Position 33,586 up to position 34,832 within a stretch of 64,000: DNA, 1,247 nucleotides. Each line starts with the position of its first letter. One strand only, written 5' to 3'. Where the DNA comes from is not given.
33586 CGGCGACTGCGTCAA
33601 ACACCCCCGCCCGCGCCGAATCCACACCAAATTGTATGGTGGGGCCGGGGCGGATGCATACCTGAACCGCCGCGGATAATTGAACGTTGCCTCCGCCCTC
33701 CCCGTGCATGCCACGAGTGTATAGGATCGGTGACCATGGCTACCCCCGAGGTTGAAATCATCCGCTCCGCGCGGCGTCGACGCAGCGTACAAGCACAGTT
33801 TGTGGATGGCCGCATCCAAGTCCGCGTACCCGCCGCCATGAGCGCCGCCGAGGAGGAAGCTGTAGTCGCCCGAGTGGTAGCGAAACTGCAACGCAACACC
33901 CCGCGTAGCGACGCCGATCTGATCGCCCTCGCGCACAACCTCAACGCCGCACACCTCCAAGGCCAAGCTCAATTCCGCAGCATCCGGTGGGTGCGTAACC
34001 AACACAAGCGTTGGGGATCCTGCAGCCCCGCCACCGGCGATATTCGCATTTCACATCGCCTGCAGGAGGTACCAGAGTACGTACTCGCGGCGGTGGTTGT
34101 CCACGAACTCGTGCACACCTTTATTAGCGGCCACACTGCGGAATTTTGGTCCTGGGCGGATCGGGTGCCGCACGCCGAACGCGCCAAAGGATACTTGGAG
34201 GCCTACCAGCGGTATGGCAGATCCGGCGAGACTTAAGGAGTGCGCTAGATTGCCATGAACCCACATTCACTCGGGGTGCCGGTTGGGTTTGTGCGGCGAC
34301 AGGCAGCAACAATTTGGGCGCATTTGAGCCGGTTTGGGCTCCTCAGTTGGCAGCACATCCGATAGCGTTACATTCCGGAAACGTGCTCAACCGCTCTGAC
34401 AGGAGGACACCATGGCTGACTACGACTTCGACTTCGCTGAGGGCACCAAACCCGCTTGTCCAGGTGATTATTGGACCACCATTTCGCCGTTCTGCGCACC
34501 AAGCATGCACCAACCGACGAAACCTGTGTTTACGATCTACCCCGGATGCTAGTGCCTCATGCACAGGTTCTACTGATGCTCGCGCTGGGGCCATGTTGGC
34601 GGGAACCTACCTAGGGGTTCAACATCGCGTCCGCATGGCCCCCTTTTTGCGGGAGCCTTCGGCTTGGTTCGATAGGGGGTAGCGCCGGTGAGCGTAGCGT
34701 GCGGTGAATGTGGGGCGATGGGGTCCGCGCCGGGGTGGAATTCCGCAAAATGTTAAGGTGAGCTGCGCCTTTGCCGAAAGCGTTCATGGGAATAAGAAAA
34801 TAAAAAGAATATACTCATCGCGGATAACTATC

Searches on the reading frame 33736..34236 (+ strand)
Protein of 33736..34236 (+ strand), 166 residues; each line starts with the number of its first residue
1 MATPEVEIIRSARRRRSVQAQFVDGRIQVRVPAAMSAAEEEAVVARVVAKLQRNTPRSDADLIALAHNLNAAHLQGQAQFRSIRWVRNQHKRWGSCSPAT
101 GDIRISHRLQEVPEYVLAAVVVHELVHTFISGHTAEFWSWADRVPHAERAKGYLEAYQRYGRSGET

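Call 3: search_protein_families(library=pfam, proteins=[window:33736-34236:+], max_evalue=0.01)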
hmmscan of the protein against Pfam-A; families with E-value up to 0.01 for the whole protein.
window:33736-34236:+ (166 aa): 4 families
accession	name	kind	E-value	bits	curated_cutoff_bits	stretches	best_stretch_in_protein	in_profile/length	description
PF01863.23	YgjP-like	-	2.2e-17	64.2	26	1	79-155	130-205/207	YgjP-like, metallopeptidase domain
PF10263.15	SprT-like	-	3.3e-06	27.4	25.6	1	65-147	4-98/108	SprT-like family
PF08325.16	WLM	-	0.0018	18.8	26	1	118-161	84-130/190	WLM domain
PF13582.12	Reprolysin_3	-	0.0073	17.3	22.4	1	49-134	52-123/123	Metallo-peptidase family M12B Reprolysin-like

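Call 4: search_protein_families(library=ncbifam, proteins=[window:33736-34236:+], max_evalue=0.01)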
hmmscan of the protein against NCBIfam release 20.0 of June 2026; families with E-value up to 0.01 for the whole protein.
window:33736-34236:+ (166 aa): 0 families

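Call 10: find_homologous_proteins(query=window:33736-34236:+, max_evalue=0.00001)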
Query window:33736-34236:+ (166 aa): 391 proteins with E <= 0.00001 among 634 candidates; the best 120 are listed.
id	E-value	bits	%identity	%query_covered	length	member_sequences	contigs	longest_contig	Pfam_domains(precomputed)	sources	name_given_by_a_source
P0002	3.5e-103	360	100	100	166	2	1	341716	PF10263.16,PF01863.24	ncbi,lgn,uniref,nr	ncbi:M48 family metallopeptidase [Corynebacterium sp.]|uniref:M48 metallopeptidase family protein n=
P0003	1.0e-78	281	81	97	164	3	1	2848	PF10263.16,PF01863.24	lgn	-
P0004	4.2e-77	276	81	97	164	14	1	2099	PF10263.16,PF01863.24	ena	-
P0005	9.4e-77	274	78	97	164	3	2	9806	PF10263.16,PF01863.24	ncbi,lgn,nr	ncbi:MAG: DUF45 domain-containing protein [Corynebacterium sp.]|nr:DUF45 domain-containing protein [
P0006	7.1e-62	226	65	96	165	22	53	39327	PF10263.16,PF01863.24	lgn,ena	-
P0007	2.7e-61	224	66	95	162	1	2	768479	PF10263.16,PF01863.24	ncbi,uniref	ncbi:M48 family metallopeptidase [Corynebacterium nasicanis]|uniref:M48 family metallopeptidase n=1 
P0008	7.0e-61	223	64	98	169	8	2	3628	PF10263.16,PF01863.24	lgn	-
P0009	1.0e-60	222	69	96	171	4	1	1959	PF10263.16,PF01863.24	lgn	-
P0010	1.1e-60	222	65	93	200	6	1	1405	PF10263.16,PF01863.24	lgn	-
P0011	2.9e-60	221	65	95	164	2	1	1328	PF10263.16,PF01863.24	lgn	-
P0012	2.9e-60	221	65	93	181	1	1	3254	PF01863.24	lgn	-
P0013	4.0e-60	220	65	95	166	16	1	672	PF10263.16,PF01863.24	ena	-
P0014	4.1e-60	220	66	98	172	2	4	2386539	PF10263.16,PF01863.24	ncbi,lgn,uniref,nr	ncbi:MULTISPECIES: M48 family metallopeptidase [unclassified Corynebacterium]|uniref:M48 metallopept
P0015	1.0e-59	219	66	95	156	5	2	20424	PF10263.16,PF01863.24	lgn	-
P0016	1.6e-59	219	64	96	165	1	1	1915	PF10263.16,PF01863.24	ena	-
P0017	1.7e-59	218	65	95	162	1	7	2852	PF10263.16,PF01863.24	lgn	-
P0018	1.8e-59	218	65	96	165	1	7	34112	PF10263.16,PF01863.24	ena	-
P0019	2.8e-59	218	64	97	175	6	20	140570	PF10263.16,PF01863.24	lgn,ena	-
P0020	3.3e-59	217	64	96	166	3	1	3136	PF10263.16,PF01863.24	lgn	-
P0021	4.6e-59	217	64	96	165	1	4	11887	PF10263.16,PF01863.24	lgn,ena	-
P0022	6.1e-59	217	66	95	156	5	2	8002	PF01863.24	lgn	-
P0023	9.7e-59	216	63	94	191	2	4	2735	PF10263.16,PF01863.24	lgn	-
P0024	1.1e-58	216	64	96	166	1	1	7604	PF10263.16,PF01863.24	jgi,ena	-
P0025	1.3e-58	216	65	96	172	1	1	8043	PF10263.16,PF01863.24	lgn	-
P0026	1.5e-58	215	64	96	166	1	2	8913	PF10263.16,PF01863.24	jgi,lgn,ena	-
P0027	1.9e-58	215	64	83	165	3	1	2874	PF10263.16,PF01863.24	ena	-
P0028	2.0e-58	215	65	95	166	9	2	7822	PF01863.24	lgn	-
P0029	2.3e-58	215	62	96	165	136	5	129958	PF10263.16,PF01863.24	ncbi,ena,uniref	ncbi:DUF45 domain-containing protein [Corynebacterium sp. c25Ua_47]|uniref:M48 metallopeptidase fami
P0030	2.3e-58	215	64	95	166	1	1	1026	PF01863.24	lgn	-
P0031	2.4e-58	215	63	95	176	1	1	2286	PF10263.16,PF01863.24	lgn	-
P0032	2.4e-58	215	64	96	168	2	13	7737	PF10263.16,PF01863.24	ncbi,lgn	-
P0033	3.4e-58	214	64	98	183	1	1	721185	PF10263.16,PF01863.24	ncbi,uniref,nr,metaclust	ncbi:M48 family metallopeptidase [Corynebacterium oculi]|uniref:SprT-like family protein n=1 Tax=Cor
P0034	4.0e-58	214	64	95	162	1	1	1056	PF10263.16,PF01863.24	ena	-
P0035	4.6e-58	214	64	96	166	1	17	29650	PF10263.16,PF01863.24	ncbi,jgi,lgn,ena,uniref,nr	ncbi:YgjP-like metallopeptidase domain-containing protein [Corynebacterium sp.]|uniref:M48 metallope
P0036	5.6e-58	213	64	96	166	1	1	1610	PF10263.16,PF01863.24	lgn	-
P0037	5.8e-58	213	64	93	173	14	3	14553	PF10263.16,PF01863.24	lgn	-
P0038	7.1e-58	213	64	96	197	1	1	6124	PF10263.16,PF01863.24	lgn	-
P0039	8.3e-58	213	63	96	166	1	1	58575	PF10263.16,PF01863.24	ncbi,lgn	-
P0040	8.8e-58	213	62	93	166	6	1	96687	PF10263.16,PF01863.24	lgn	-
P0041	1.1e-57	212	63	95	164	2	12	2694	PF10263.16,PF01863.24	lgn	-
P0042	1.3e-57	212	63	95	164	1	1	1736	PF10263.16,PF01863.24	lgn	-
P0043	1.8e-57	212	63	94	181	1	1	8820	PF10263.16,PF01863.24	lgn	-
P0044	2.3e-57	211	63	95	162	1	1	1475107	PF10263.16,PF01863.24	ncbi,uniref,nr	ncbi:M48 family metallopeptidase [Corynebacterium pacaense]|uniref:M48 metallopeptidase family prote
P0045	2.8e-57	211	62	96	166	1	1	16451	PF10263.16,PF01863.24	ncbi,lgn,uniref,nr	ncbi:MAG: M48 family metallopeptidase [Corynebacterium sp.]|uniref:M48 metallopeptidase family prote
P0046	2.9e-57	211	64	97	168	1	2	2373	PF01863.24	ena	-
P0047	3.1e-57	211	64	95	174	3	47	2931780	PF10263.16,PF01863.24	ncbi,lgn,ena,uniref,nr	ncbi:M48 metallopeptidase family protein [Corynebacterium vitaeruminis]|uniref:YgjP-like metallopept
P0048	4.4e-57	211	61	95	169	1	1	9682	PF10263.16,PF01863.24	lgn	-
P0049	4.5e-57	211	63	96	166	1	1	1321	PF10263.16,PF01863.24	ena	-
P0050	7.2e-57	210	61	94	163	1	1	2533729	PF10263.16,PF01863.24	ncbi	ncbi:M48 metallopeptidase family protein [Corynebacterium sp. ZY180755]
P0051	7.2e-57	210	63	95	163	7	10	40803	PF10263.16,PF01863.24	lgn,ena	-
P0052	8.4e-57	210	61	94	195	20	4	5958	PF10263.16,PF01863.24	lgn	-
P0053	1.1e-56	209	62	94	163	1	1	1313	PF10263.16,PF01863.24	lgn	-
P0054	1.2e-56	209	63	96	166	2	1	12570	PF10263.16,PF01863.24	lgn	-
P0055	1.2e-56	209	62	96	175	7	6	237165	PF10263.16,PF01863.24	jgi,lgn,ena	jgi:hypothetical protein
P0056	1.9e-56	209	61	95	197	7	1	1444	PF10263.16,PF01863.24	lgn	-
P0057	2.3e-56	208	63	93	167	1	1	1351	PF01863.24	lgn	-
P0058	2.3e-56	208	63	94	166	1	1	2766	PF10263.16,PF01863.24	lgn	-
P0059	2.6e-56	208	63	97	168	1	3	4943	PF01863.24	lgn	-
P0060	3.0e-56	208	63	97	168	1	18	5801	PF01863.24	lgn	-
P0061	3.1e-56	208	60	98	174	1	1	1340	PF10263.16,PF01863.24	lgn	-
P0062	3.5e-56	208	64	93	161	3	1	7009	PF10263.16,PF01863.24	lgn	-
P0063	6.7e-56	207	62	95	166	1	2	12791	PF10263.16,PF01863.24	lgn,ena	-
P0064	8.2e-56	206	60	97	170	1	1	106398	PF10263.16,PF01863.24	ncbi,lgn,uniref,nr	ncbi:M48 family metallopeptidase [Corynebacterium sp.]|uniref:M48 metallopeptidase family protein n=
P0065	8.7e-56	206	61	95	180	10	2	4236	PF10263.16,PF01863.24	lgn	-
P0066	9.8e-56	206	64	93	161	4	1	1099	PF10263.16,PF01863.24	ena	-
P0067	1.0e-55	206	65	93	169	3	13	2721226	PF10263.16,PF01863.24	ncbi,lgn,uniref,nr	ncbi:M48 family metallopeptidase [Corynebacterium testudinoris]|uniref:YgjP-like metallopeptidase do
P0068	1.2e-55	206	60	95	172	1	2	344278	PF10263.16,PF01863.24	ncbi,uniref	ncbi:M48 family metallopeptidase [Corynebacterium accolens]|uniref:M48 family metallopeptidase n=1 T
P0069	1.3e-55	206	60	95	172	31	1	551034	PF10263.16,PF01863.24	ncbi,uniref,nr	ncbi:M48 family metallopeptidase [Corynebacterium accolens]|uniref:M48 family metallopeptidase n=1 T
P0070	1.4e-55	206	60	95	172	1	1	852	PF10263.16,PF01863.24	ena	-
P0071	1.6e-55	205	63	97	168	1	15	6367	PF10263.16,PF01863.24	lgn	-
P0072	1.7e-55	205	60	95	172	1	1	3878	PF10263.16,PF01863.24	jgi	-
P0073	2.0e-55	205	64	93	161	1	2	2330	PF10263.16,PF01863.24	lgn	-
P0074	2.7e-55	205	63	94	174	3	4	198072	PF10263.16,PF01863.24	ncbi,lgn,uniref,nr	ncbi:MAG: DUF45 domain-containing protein [Corynebacterium sp.]|uniref:M48 metallopeptidase family p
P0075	2.7e-55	205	59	98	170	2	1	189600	PF10263.16,PF01863.24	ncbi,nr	ncbi:MAG: DUF45 domain-containing protein [Corynebacterium sp.]|nr:DUF45 domain-containing protein [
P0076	3.0e-55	205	63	97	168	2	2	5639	PF01863.24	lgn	-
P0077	4.4e-55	204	61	95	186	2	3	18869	PF10263.16,PF01863.24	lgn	-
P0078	4.6e-55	204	59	95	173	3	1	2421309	PF10263.16,PF01863.24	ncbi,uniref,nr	ncbi:M48 family metallopeptidase [Corynebacterium accolens]|uniref:M48 family metallopeptidase n=1 T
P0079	6.0e-55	204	63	93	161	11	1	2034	PF10263.16,PF01863.24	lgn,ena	-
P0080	6.6e-55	204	62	99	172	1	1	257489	PF10263.16,PF01863.24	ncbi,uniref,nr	ncbi:M48 family metallopeptidase [Corynebacterium sp. zg-331]|uniref:M48 metallopeptidase family pro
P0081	7.1e-55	203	63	95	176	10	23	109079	PF10263.16,PF01863.24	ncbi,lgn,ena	ncbi:M48 metallopeptidase family protein [Corynebacterium mastitidis]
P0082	8.0e-55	203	60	92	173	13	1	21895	PF10263.16,PF01863.24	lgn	-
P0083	1.1e-54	203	61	95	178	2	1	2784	PF01863.24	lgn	-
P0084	1.7e-54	202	61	95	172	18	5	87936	PF10263.16,PF01863.24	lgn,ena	-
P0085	2.0e-54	202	62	96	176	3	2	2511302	PF10263.16,PF01863.24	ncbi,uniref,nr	ncbi:metal-dependent hydrolase [Corynebacterium yudongzhengii]|uniref:M48 family peptidase n=1 Tax=C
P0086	2.1e-54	202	63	93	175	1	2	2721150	PF10263.16,PF01863.24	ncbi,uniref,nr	ncbi:hypothetical protein CATRI_03130 [Corynebacterium atrinae]|uniref:M48 metallopeptidase family p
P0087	2.1e-54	202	60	96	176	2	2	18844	PF10263.16,PF01863.24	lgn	-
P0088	3.0e-54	201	59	96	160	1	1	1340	PF10263.16,PF01863.24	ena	-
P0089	3.2e-54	201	60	97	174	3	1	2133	PF01863.24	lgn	-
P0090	3.4e-54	201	62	93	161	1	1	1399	PF10263.16,PF01863.24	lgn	-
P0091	5.2e-54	201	61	93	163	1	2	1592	PF01863.24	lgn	-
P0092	5.6e-54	200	59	95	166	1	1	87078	PF10263.16,PF01863.24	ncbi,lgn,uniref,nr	ncbi:M48 family metallopeptidase [Corynebacterium lubricantis]|uniref:M48 metallopeptidase family pr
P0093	6.4e-54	200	60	95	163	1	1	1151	PF10263.16,PF01863.24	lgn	-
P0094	6.5e-54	200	60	95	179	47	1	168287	PF10263.16,PF01863.24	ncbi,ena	ncbi:M48 metallopeptidase family protein [Corynebacterium sp. 20_84]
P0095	7.4e-54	200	62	94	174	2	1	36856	PF01863.24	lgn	-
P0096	8.1e-54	200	59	96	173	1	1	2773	PF10263.16,PF01863.24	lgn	-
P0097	9.8e-54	200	62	98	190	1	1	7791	PF10263.16,PF01863.24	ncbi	-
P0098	1.0e-53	200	62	93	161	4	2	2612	PF10263.16,PF01863.24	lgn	-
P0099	1.2e-53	199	62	96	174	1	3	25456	PF10263.16,PF01863.24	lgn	-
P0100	1.2e-53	199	60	95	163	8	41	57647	PF10263.16,PF01863.24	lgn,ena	-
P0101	1.7e-53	199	60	95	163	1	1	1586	PF10263.16,PF01863.24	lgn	-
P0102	1.8e-53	199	62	93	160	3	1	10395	PF10263.16,PF01863.24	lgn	-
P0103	2.3e-53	198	61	95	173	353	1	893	PF10263.16,PF01863.24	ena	-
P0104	2.6e-53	198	59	95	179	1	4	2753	PF10263.16,PF01863.24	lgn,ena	-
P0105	2.6e-53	198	59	95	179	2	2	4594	PF10263.16,PF01863.24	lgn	-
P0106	2.7e-53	198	58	94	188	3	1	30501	PF10263.16,PF01863.24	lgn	-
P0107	2.8e-53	198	60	95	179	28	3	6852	PF10263.16,PF01863.24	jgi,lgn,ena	-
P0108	3.1e-53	198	60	95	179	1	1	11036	PF10263.16,PF01863.24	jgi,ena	-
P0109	3.5e-53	198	59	95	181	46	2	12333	PF10263.16,PF01863.24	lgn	-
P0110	4.0e-53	198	61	95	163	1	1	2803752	PF01863.24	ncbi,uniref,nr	ncbi:M48 family metallopeptidase [Corynebacterium comes]|uniref:YgjP-like metallopeptidase domain-co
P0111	4.2e-53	198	59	95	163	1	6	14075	PF10263.16,PF01863.24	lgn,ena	-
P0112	4.6e-53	198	58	95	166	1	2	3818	PF10263.16,PF01863.24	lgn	-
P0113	5.3e-53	197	60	95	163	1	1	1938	PF01863.24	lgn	-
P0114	5.9e-53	197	58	95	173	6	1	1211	PF10263.16,PF01863.24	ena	-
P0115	6.5e-53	197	60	95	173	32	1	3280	PF10263.16,PF01863.24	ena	-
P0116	6.5e-53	197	59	93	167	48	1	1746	PF01863.24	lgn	-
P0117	7.4e-53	197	61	93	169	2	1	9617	PF01863.24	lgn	-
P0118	9.9e-53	196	58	95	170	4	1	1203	PF10263.16,PF01863.24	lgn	-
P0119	1.2e-52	196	59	95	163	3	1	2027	PF10263.16,PF01863.24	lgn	-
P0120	1.4e-52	196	58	92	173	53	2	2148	PF10263.16,PF01863.24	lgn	-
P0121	1.6e-52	196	57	96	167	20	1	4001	PF10263.16,PF01863.24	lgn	-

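Call 11: find_encoding_contigs(protein=P0005, flank=5000, max_places=3)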
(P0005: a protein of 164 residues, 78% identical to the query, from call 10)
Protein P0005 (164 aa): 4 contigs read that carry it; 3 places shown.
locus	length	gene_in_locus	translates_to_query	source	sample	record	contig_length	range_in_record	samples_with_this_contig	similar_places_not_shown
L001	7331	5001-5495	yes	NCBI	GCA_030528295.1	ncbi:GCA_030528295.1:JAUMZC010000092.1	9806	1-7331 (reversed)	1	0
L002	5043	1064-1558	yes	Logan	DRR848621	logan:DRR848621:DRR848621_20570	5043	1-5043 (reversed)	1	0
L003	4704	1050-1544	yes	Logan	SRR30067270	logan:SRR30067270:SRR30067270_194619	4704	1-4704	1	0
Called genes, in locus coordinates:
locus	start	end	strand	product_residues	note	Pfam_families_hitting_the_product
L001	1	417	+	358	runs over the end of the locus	PF07885:Ion_trans_2, PF02254:TrkA_N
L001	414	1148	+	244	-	PF00293:NUDIX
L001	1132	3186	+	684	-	PF00580:UvrD-helicase, PF13245:AAA_19, PF13604:AAA_30 (faint), PF13361:UvrD_C, PF13538:UvrD_C_2, PF00570:HRDC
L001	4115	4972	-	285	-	-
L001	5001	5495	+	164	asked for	PF01863:YgjP-like, PF10263:SprT-like (weak)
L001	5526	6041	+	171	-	-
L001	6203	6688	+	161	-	-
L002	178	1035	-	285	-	-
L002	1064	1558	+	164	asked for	PF01863:YgjP-like, PF10263:SprT-like (weak)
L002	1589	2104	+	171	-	-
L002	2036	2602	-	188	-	-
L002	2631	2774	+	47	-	-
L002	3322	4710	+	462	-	-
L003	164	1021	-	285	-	-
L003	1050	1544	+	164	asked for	PF01863:YgjP-like, PF10263:SprT-like (weak)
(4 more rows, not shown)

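Call 12: find_encoding_contigs(protein=P0003, flank=5000, max_places=3)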
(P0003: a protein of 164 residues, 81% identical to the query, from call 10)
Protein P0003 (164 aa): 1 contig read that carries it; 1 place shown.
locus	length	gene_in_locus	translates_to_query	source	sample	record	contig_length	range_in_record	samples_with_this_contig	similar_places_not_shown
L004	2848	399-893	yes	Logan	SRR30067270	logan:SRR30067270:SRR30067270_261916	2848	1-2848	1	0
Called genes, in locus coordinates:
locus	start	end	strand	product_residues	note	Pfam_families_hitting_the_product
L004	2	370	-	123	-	?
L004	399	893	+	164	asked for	PF01863:YgjP-like, PF10263:SprT-like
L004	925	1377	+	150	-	-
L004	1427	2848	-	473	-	?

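Call 13: find_encoding_contigs(protein=P0004, flank=5000, max_places=3)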
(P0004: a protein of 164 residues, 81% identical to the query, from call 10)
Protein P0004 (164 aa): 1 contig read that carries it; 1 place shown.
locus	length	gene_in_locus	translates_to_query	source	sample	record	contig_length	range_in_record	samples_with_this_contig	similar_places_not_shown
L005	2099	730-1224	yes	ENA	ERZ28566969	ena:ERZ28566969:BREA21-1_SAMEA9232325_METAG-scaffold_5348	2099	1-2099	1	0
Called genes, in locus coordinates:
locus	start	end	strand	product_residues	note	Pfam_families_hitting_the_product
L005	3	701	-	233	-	?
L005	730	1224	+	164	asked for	PF01863:YgjP-like, PF10263:SprT-like (weak)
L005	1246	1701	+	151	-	-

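Call 16: find_related_loci(query=A1, collection=genome_contigs, flank=5000)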
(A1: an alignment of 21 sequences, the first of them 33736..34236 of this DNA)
Query A1 (166 aa) in genome_contigs; peptide patterns used: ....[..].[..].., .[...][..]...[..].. (x = any residue, [..] = any of these).
600 stretches matched a pattern (row limit reached: there are more); 521 encode a relative of the query (tblastn E <= 1e-3); the best 80 are kept; 80 distinct loci.
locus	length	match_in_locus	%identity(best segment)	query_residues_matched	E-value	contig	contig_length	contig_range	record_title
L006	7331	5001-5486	78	1-161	6e-76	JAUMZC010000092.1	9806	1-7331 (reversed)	MAG: Corynebacterium sp. isolate S17M_Sa_7 NODE_2692_length_9806_cov_7.500974, whole genome shotgun sequence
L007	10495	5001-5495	62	5-166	5e-64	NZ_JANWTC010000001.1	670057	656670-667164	Corynebacterium lemuris strain YIM 101645 contig_1_length_670057_cov_267.459010, whole genome shotgun sequence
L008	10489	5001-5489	63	5-164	9e-64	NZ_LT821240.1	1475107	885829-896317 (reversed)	Corynebacterium pacaense strain Marseille-P2417, whole genome shotgun sequence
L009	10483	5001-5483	60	4-161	9e-62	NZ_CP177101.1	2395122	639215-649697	Corynebacterium sp. LaCa142 chromosome, complete genome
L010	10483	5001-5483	59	4-161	2e-61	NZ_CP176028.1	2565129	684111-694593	Corynebacterium sp. MSK072 chromosome, complete genome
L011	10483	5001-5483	60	4-160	2e-60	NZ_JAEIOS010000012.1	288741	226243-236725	Corynebacterium meridianum strain CCM 8863 GCM70020041_14, whole genome shotgun sequence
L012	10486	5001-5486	65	2-160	2e-60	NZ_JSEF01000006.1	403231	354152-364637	Corynebacterium minutissimum strain ATCC 23348 Ordered_Contig_006, whole genome shotgun sequence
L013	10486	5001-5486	66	2-160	2e-60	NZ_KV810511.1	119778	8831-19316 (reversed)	Corynebacterium sp. HMSC078H07 Scaffold392, whole genome shotgun sequence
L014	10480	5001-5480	59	5-161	2e-60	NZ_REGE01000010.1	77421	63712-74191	Corynebacterium macginleyi strain CCUG 32361 CCUG32361_10, whole genome shotgun sequence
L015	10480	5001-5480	63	3-158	1e-60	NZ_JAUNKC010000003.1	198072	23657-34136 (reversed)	MAG: Corynebacterium sp. isolate S30M_Sa_12 NODE_24_length_198072_cov_34.000141, whole genome shotgun sequence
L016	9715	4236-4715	59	5-161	2e-60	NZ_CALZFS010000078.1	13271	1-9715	MAG: uncultured Corynebacterium sp. isolate SRR14474050_bin.33_metaWRAP_v1.3_MAG ERZ9423997.1363, whole genome shotgun s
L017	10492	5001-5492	60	3-162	5e-60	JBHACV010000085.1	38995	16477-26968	MAG: Corynebacterium sp. isolate Meta-D_MAG_91 Meta-D__153906, whole genome shotgun sequence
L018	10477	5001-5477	58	5-160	5e-60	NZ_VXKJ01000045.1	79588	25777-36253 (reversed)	Corynebacterium phocae strain CCUG 38205T contig_0000045, whole genome shotgun sequence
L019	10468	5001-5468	60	8-160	3e-60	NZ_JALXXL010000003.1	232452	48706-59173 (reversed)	Corynebacterium sp. p3-SID1056 3, whole genome shotgun sequence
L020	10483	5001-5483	57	4-161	3e-59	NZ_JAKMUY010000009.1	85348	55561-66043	Corynebacterium marquesiae strain c19Ua_121 19Ua_121_A_contig_9, whole genome shotgun sequence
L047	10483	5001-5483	57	3-159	1e-54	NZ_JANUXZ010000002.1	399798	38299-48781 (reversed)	Corynebacterium sp. ES2730-CONJ NODE_2_length_399798_cov_242.946826, whole genome shotgun sequence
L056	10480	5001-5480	53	4-160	4e-49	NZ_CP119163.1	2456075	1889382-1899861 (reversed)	Corynebacterium kroppenstedtii subsp. demodicis strain Df-1 chromosome, complete genome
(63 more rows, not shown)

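Call 56: search_solved_structures(query=window:33736-34236:+, max_evalue=1)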
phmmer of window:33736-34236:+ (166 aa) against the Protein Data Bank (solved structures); distinct sequences matched with E-value up to 1: 1.
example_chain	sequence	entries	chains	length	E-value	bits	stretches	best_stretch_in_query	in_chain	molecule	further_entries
4jiu_A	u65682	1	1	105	0.35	14.3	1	102-152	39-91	Proabylysin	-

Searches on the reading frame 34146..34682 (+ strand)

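Call 66: search_protein_families(library=pfam, proteins=[window:34146-34682:+], max_evalue=1)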
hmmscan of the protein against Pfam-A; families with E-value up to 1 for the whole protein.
window:34146-34682:+ (178 aa): 1 family
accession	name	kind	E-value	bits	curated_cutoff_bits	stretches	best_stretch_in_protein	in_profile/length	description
PF25213.1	HVO_A0261_N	-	0.2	12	35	0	11-44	11-44/86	HVO_A0261 N-terminal domain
